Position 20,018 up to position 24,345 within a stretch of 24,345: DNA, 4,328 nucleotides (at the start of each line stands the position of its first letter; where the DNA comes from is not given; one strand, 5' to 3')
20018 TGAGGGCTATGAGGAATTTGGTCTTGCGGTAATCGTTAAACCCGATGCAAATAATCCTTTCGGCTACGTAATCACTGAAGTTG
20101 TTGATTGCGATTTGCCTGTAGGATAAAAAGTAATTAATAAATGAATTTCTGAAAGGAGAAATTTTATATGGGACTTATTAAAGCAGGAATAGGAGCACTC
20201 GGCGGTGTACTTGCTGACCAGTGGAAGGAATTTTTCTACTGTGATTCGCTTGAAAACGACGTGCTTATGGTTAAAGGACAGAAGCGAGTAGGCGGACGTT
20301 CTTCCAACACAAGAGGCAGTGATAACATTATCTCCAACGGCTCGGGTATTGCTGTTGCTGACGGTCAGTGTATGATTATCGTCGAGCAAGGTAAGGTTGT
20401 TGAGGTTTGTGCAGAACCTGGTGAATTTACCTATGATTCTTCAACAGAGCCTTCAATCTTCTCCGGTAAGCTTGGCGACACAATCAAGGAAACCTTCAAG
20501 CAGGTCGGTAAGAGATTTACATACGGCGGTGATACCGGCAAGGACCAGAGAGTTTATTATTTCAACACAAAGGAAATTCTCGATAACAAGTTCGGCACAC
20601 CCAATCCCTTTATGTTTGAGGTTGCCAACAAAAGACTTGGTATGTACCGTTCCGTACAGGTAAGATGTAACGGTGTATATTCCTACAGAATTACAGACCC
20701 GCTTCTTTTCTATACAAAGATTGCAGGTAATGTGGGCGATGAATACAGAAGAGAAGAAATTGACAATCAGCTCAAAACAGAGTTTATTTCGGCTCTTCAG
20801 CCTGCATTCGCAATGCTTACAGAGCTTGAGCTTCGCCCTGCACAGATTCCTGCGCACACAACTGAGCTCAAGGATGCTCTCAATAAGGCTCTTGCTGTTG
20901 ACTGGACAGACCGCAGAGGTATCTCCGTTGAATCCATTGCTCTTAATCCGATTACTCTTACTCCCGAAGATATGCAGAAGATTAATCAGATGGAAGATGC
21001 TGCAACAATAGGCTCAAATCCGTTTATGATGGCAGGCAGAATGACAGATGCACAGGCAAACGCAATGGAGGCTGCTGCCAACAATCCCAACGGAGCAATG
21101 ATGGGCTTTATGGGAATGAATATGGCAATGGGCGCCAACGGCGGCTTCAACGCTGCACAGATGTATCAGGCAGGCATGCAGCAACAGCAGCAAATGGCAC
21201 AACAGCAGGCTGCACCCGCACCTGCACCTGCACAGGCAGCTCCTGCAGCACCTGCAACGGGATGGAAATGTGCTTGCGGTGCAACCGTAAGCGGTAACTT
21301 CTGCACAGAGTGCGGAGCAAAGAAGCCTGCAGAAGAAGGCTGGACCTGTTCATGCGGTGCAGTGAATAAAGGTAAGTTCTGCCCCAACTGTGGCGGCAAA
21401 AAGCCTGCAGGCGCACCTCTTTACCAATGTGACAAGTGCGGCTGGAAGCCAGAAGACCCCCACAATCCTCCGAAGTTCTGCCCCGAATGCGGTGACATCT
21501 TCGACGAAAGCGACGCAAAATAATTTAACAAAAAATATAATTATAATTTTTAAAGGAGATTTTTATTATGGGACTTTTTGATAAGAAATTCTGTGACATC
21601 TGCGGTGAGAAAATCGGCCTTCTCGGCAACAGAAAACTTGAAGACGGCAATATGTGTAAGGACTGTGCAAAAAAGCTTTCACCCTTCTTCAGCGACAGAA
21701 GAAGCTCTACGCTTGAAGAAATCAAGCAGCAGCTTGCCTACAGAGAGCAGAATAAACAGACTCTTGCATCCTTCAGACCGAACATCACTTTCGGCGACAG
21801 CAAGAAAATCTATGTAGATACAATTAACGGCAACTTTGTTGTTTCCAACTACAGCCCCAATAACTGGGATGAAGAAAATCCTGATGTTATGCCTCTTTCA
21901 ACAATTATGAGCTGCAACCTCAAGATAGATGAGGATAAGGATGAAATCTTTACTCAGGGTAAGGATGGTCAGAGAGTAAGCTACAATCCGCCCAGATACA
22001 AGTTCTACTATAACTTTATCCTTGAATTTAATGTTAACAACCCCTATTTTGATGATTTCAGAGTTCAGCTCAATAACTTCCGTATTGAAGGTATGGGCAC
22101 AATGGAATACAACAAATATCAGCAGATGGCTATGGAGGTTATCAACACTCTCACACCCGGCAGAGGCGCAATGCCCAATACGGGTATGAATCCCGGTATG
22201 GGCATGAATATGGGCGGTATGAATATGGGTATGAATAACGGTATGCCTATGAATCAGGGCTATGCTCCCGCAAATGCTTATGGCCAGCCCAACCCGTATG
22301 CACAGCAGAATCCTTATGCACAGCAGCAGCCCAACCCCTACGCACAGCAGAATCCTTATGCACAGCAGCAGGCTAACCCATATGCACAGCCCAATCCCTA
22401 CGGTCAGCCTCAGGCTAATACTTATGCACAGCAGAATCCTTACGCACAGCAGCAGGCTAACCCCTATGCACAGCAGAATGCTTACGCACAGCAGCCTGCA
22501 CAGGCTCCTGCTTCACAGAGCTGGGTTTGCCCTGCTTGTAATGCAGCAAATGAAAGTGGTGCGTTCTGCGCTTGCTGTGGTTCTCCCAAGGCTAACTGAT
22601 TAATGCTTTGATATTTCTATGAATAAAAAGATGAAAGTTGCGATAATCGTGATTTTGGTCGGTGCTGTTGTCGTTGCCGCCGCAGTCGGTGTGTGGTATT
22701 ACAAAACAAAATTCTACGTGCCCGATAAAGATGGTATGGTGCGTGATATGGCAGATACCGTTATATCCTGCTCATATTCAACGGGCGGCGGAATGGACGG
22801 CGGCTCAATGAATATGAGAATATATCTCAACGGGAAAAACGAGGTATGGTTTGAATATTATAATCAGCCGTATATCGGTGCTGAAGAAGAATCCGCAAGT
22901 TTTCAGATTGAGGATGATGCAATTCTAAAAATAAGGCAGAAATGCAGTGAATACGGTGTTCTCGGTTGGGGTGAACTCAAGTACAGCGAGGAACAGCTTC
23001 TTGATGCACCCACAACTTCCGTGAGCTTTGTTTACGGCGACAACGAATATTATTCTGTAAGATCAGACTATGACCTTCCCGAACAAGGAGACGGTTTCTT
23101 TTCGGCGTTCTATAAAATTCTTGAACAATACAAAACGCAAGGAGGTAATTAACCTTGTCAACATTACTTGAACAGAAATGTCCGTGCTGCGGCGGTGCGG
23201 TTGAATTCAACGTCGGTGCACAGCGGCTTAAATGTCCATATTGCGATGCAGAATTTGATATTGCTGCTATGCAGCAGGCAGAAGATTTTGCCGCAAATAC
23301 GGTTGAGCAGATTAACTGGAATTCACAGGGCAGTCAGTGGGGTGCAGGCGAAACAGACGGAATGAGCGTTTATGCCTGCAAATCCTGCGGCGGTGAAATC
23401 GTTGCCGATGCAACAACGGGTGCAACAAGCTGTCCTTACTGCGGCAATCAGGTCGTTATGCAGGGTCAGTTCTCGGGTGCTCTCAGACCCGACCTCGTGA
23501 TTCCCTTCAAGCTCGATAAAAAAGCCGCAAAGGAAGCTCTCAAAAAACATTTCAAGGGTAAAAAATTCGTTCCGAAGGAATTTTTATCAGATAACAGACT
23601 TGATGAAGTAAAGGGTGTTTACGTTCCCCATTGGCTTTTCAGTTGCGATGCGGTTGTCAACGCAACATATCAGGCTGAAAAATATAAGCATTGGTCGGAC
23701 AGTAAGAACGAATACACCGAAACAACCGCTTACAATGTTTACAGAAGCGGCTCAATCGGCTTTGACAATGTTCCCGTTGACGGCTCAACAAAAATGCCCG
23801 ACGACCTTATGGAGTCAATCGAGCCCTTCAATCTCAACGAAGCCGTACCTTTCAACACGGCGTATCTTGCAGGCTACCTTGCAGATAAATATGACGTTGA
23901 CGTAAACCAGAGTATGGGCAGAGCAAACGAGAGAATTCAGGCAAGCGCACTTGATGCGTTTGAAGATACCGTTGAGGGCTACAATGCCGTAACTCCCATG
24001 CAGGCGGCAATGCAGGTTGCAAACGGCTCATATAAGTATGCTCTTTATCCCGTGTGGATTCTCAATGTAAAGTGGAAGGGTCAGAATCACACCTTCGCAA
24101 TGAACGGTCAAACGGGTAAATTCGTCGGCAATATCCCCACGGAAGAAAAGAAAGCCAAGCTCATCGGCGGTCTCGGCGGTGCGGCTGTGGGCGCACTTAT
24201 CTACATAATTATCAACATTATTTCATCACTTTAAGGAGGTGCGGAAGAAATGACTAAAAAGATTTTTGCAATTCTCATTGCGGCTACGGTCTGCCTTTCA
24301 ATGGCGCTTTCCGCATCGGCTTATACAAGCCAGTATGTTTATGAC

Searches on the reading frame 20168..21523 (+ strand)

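Call 9: search_protein_families(library=pfam, proteins=[window:20168-21523:+], max_evalue=0.01)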
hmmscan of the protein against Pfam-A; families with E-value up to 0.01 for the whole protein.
window:20168-21523:+ (451 aa): 2 families
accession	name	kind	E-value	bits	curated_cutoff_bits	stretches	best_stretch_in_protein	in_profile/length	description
PF13421.11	Band_7_1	-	1.2e-20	74.5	24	1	52-273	8-204/211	SPFH domain-Band 7 family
PF12773.13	DZR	-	0.0054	17.3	27.3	0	405-446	1-35/45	Double zinc ribbon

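Call 69: search_protein_families(library=padloc, proteins=[window:20168-21523:+], max_evalue=0.001)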
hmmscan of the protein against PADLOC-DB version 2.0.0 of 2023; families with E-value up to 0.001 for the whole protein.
window:20168-21523:+ (451 aa): 0 families

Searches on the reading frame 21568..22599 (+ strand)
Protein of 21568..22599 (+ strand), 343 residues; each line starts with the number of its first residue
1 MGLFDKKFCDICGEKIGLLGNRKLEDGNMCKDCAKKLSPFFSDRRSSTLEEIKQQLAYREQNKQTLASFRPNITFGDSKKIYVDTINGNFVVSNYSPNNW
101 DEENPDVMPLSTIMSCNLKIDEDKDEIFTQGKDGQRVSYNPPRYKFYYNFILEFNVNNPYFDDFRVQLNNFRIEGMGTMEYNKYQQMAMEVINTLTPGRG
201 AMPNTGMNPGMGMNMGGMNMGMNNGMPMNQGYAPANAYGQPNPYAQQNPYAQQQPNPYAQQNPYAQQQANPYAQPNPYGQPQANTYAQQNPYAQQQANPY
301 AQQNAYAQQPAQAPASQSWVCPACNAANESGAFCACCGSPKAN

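Call 30: search_protein_families(library=ncbifam, proteins=[window:21568-22599:+], max_evalue=0.1)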
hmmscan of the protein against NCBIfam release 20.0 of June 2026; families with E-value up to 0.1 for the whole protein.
window:21568-22599:+ (343 aa): 0 families

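Call 52: search_protein_families(library=pfam, proteins=[window:21568-22599:+], max_evalue=0.05)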
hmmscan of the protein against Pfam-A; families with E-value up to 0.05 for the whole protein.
window:21568-22599:+ (343 aa): 3 families
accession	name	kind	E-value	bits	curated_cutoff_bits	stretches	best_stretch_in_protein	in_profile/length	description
PF14471.11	DUF4428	-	2.2e-18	66.3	27.8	1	9-54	2-50/51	Domain of unknown function (DUF4428)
PF12773.13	DZR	-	0.01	16.5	27.3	0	5-39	11-36/45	Double zinc ribbon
PF18912.6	DZR_2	-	0.047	14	27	0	9-38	10-32/56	Double zinc ribbon domain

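Call 69: search_protein_families(library=padloc, proteins=[window:21568-22599:+], max_evalue=0.001)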
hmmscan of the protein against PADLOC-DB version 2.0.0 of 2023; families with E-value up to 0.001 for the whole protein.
window:21568-22599:+ (343 aa): 0 families

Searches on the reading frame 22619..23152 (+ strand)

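Call 30: search_protein_families(library=ncbifam, proteins=[window:22619-23152:+], max_evalue=0.1)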
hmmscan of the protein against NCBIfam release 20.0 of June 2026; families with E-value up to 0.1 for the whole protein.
window:22619-23152:+ (177 aa): 3 families
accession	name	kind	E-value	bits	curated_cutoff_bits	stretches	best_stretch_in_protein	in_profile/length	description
NF011852.0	PRK15324.1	equivalog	0.018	14.5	261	1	7-42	209-243/252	EscJ/YscJ/HrcJ family type III secretion inner membrane ring protein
TIGR04361.1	TrbK_Ti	equivalog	0.058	13.7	50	0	7-35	3-32/64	entry exclusion protein TrbK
NF046005.2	near_gluc_PtsG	equivalog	0.084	13.2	45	0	8-42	4-39/85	MPN207a family PTS transporter accessory protein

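Call 52: search_protein_families(library=pfam, proteins=[window:22619-23152:+], max_evalue=0.05)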
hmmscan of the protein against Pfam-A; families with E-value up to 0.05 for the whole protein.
window:22619-23152:+ (177 aa): 0 families

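Call 69: search_protein_families(library=padloc, proteins=[window:22619-23152:+], max_evalue=0.001)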
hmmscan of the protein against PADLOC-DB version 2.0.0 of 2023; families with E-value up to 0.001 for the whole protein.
window:22619-23152:+ (177 aa): 0 families

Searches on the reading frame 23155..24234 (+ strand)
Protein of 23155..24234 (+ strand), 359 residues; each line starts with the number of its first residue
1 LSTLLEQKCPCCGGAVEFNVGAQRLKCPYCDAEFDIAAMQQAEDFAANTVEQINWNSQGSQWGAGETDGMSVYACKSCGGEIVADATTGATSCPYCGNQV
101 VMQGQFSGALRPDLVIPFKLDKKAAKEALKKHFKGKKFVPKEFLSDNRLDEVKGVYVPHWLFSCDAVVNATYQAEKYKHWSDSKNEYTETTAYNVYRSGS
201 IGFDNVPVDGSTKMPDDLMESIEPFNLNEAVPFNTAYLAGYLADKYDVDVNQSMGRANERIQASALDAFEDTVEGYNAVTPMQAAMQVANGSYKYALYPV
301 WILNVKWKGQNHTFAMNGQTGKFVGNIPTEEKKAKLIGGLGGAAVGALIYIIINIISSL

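Call 30: search_protein_families(library=ncbifam, proteins=[window:23155-24234:+], max_evalue=0.1)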
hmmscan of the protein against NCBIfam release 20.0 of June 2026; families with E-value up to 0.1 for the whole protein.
window:23155-24234:+ (359 aa): 9 families
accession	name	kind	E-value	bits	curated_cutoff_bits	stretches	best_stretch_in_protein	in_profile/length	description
NF001607.0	PRK00398.1-4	equivalog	3.2e-07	30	89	1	71-101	8-39/53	DNA-directed RNA polymerase subunit P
NF001608.0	PRK00398.1-6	equivalog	1.2e-06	28.2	84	2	70-102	1-33/46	DNA-directed RNA polymerase subunit P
NF011481.0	PRK14890.1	equivalog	1.8e-05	24.6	61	1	68-102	5-39/61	putative Zn-ribbon RNA-binding protein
NF001606.0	PRK00398.1-3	equivalog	0.0005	19.8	72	1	72-102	2-31/44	DNA-directed RNA polymerase subunit P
NF041909.1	HVO_2753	equivalog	0.0051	16.7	80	0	72-101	9-37/59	HVO_2753 family zinc finger protein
NF001638.0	PRK00418.1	equivalog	0.031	14.1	83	0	1-30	2-29/65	DNA gyrase inhibitor YacG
TIGR02605.1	CxxC_CxxC_SSSS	subfamily_domain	0.034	14.2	31.3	1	73-99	6-35/52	FmdB family zinc ribbon protein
NF001605.0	PRK00398.1-2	equivalog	0.064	13.1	63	0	73-100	2-28/43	DNA-directed RNA polymerase subunit P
TIGR03670.1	rpoB_arch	equivalog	0.064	11.5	811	1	66-101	532-567/599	DNA-directed RNA polymerase subunit B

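Call 52: search_protein_families(library=pfam, proteins=[window:23155-24234:+], max_evalue=0.05)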
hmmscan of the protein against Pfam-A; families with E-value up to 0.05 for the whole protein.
window:23155-24234:+ (359 aa): 12 families
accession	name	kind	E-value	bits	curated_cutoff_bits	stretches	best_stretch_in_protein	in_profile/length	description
PF08271.17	Zn_Ribbon_TF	-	0.00019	21.4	29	1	73-100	1-29/43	TFIIB zinc-binding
PF07754.17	HVO_2753_ZBP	-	0.00079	19.6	33.2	1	75-103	1-29/46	Small zinc finger protein HVO_2753-like, Zn-binding pocket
PF07295.17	DUF1451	-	0.0024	18.5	26.1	1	55-99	96-140/146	Zinc-ribbon containing domain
PF24460.1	DUF7575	-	0.0043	16.8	28.5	0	89-99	2-12/28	Domain of unknown function (DUF7575)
PF05605.18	zf-Di19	-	0.006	17.2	27.5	0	24-40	2-18/54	Drought induced 19 protein (Di19), zinc-binding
PF03884.20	YacG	-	0.013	15.7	25.5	0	92-105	2-15/52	DNA gyrase inhibitor YacG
PF09723.15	Zn_ribbon_8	-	0.015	15.7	34.4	0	73-99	6-36/41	Zinc ribbon domain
PF23548.1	Zn_ribbon_FGT1_2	-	0.019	15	27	1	9-35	5-31/35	FORGETTER1 second zinc ribbon domain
PF14319.11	Zn_Tnp_IS91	-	0.02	15.3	26.3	0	68-100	34-66/90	Transposase zinc-binding domain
PF12773.13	DZR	-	0.025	15.2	27.3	0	75-106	15-40/45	Double zinc ribbon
PF01155.25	HypA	-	0.03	14.8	28.9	0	73-100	71-96/112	Hydrogenase/urease nickel incorporation, metallochaperone, hypA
PF07191.17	Zn_ribbon_6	-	0.048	14.1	25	0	74-103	2-29/67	Double zinc ribbon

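Call 69: search_protein_families(library=padloc, proteins=[window:23155-24234:+], max_evalue=0.001)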
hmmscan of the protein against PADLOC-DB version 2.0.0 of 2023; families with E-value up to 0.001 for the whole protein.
window:23155-24234:+ (359 aa): 0 families
